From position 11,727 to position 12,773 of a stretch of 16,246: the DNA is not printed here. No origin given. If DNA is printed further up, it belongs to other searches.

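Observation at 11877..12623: Eukaryotic copper nitrite reductase (NirK) with an N-terminal presequence/anchor extension, implying an organellar denitrification step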

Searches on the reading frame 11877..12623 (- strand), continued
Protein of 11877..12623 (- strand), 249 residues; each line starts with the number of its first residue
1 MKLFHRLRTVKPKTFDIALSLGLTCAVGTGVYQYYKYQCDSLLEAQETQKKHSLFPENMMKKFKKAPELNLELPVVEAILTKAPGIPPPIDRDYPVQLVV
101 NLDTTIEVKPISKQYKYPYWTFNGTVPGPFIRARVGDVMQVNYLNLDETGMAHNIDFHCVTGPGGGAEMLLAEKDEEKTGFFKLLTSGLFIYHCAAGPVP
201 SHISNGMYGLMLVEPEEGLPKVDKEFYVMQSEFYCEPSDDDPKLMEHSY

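Call 60: predict_structure(alignment_id=A1)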
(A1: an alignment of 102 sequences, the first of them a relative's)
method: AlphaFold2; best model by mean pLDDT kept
length: 389 residues; sequences in the alignment: 102
mean_pLDDT: 92.3   pTM: 0.84
mean pLDDT of the five models: 92.3, 91.8, 91.5, 91.2, 91.0
residues with pLDDT >= 90: 319; 70-90: 37; 50-70: 27; < 50: 6
segments of 3 or more residues with pLDDT < 50: 1-5
pLDDT, mean of each block of 10 residues (from residue 1): 49 66 86 90 67 71 66 94 98 97 98 98 98 98 98 98 93 98 97 97 98 97 98 98 98 97 98 98 97 94 97 96 97 98 96 96 98 95 92
secondary structure, 60 per line:
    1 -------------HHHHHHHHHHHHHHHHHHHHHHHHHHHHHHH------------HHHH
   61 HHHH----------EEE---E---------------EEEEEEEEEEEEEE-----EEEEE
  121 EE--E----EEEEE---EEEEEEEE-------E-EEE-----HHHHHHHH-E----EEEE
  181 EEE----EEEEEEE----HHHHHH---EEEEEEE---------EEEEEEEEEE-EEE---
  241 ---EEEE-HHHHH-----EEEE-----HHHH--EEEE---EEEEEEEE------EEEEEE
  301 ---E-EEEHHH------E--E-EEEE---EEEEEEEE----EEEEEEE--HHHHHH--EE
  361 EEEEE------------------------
elements in order: H14-44 H57-64 E75-77 E97-110 E116-122 E130-134 E138-145 E155-157 H163-170 E177-183 E188-194 H199-204 E208-214 E224-233 E235-237 E244-247 H249-253 E259-262 H268-271 E274-277 E281-288 E295-300 E306-308 E323-326 E330-337 E342-348 H351-356 E359-365

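Call 66: fold_search(model_id=the predicted structure, library=pdb)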
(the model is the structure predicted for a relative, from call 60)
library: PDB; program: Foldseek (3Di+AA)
matches with E <= 10: 1487; with E <= 0.001: 597
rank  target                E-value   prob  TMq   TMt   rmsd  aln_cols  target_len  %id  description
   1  5ue6_A                5.9e-46  1.00  0.76  0.94   2.4       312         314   48  Structure of nitrite reductase AniA from Neisseria gonorrhoeae, space group I4122 (released 2017-02-01)
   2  5ue6_F                7.0e-46  1.00  0.76  0.96   1.9       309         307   48  Structure of nitrite reductase AniA from Neisseria gonorrhoeae, space group I4122 (released 2017-02-01)
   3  5tb7_B                9.8e-46  1.00  0.76  0.95   2.6       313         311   48  Structure of nitrite reductase AniA from Neisseria gonorrhoeae, space group P212121 (released 2017-02-01)
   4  5ue6_B                1.0e-45  1.00  0.76  0.95   2.4       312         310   48  Structure of nitrite reductase AniA from Neisseria gonorrhoeae, space group I4122 (released 2017-02-01)
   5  5tb7_A                1.4e-45  1.00  0.76  0.95   2.5       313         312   48  Structure of nitrite reductase AniA from Neisseria gonorrhoeae, space group P212121 (released 2017-02-01)
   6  5ue6_D                3.2e-45  1.00  0.76  0.95   2.3       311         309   48  Structure of nitrite reductase AniA from Neisseria gonorrhoeae, space group I4122 (released 2017-02-01)
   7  1kbv_A                2.2e-44  1.00  0.75  0.96   1.9       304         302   50  NITRITE-SOAKED CRYSTAL STRUCTURE OF THE SOLUBLE DOMAIN OF ANIA FROM NEISSERIA GONORRHOEAE (released 2001-12-05)
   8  2zoo_A                9.1e-44  1.00  0.77  0.68   2.3       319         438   47  Crystal structure of nitrite reductase from Pseudoalteromonas haloplanktis TAC125 (released 2009-06-09)
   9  2yqb                  2.1e-43  1.00  0.75  0.64   3.0       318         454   48  Structure of P93A variant of three-domain heme-Cu nitrite reductase from Ralstonia pickettii at 1.4 A resolution (released 2013-04-03)
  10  9fuk                  2.2e-43  1.00  0.75  0.64   3.0       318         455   47  CRYSTAL STRUCTURE OF NITRIC OXIDE-TREATED Q262N MUTANT OF THREE-DOMAIN HEME-CU NITRITE REDUCTASE FROM RALSTONIA PICKETTI (released 2025-07-09)
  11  9fui                  2.2e-43  1.00  0.75  0.64   3.0       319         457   47  CRYSTAL STRUCTURE OF NITRIC OXIDE TREATED F295L MUTANT OF THREE-DOMAIN HEME-CU NITRITE REDUCTASE FROM RALSTONIA PICKETTI (released 2025-07-09)
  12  9fom                  3.5e-43  1.00  0.75  0.64   3.0       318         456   47  CRYSTAL STRUCTURE OF AS-ISOLATED F295L MUTANT OF THREE-DOMAIN HEME-CU NITRITE REDUCTASE FROM RALSTONIA PICKETTII (released 2025-06-25)
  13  6qpx_A                4.6e-43  1.00  0.75  0.64   2.2       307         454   48  Crystal structure of nitrite bound Y323A mutant of haem-Cu containing nitrite reductase from Ralstonia pickettii (released 2019-11-06)
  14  7r2u                  4.6e-43  1.00  0.75  0.64   3.0       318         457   47  CRYSTAL STRUCTURE OF AS-ISOLATED Q262N MUTANT OF THREE-DOMAIN HEME-CU NITRITE REDUCTASE FROM RALSTONIA PICKETTII (released 2023-02-15)
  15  6qpv_I                4.9e-43  1.00  0.75  0.64   2.2       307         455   48  Crystal structure of as isolated Y323A mutant of haem-Cu containing nitrite reductase from Ralstonia pickettii (released 2019-11-06)
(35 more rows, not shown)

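Call 69: search_protein_families(library=ncbifam, proteins=[P0001], max_evalue=0.001)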
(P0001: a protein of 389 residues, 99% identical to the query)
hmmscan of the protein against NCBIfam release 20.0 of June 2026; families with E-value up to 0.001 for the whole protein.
P0001 (389 aa): 5 families
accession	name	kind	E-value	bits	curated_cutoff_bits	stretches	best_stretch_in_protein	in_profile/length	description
TIGR02376.1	Cu_nitrite_red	equivalog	5.7e-86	288.8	296.3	1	73-375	3-321/326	copper-containing nitrite reductase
TIGR01480.1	copper_res_A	subfamily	5.3e-08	31.8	478.95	1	120-234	67-182/593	copper resistance system multicopper oxidase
TIGR03388.1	ascorbase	equivalog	3e-05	22.9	614.8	1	121-238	24-147/542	L-ascorbate oxidase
TIGR03389.1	laccase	equivalog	9.6e-05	21.4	558.9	0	118-150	23-55/539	laccase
NF008135.0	PRK10883.1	equivalog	0.0006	18.4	581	1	111-216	59-166/471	cell division protein FtsP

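Call 81: find_encoding_contigs(protein=P0010, flank=6000, max_places=2)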
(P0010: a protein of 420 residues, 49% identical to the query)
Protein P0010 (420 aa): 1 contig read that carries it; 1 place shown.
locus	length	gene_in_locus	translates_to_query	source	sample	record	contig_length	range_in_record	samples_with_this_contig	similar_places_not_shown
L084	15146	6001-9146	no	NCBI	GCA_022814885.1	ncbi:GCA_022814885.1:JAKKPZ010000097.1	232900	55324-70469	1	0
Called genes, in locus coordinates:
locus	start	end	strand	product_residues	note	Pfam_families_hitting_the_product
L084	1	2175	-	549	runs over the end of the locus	PF00067:p450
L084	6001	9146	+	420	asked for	PF07731:Cu-oxidase_2 (faint), PF07732:Cu-oxidase_3 (weak)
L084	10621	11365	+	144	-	-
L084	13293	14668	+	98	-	PF05129:Zn_ribbon_Elf1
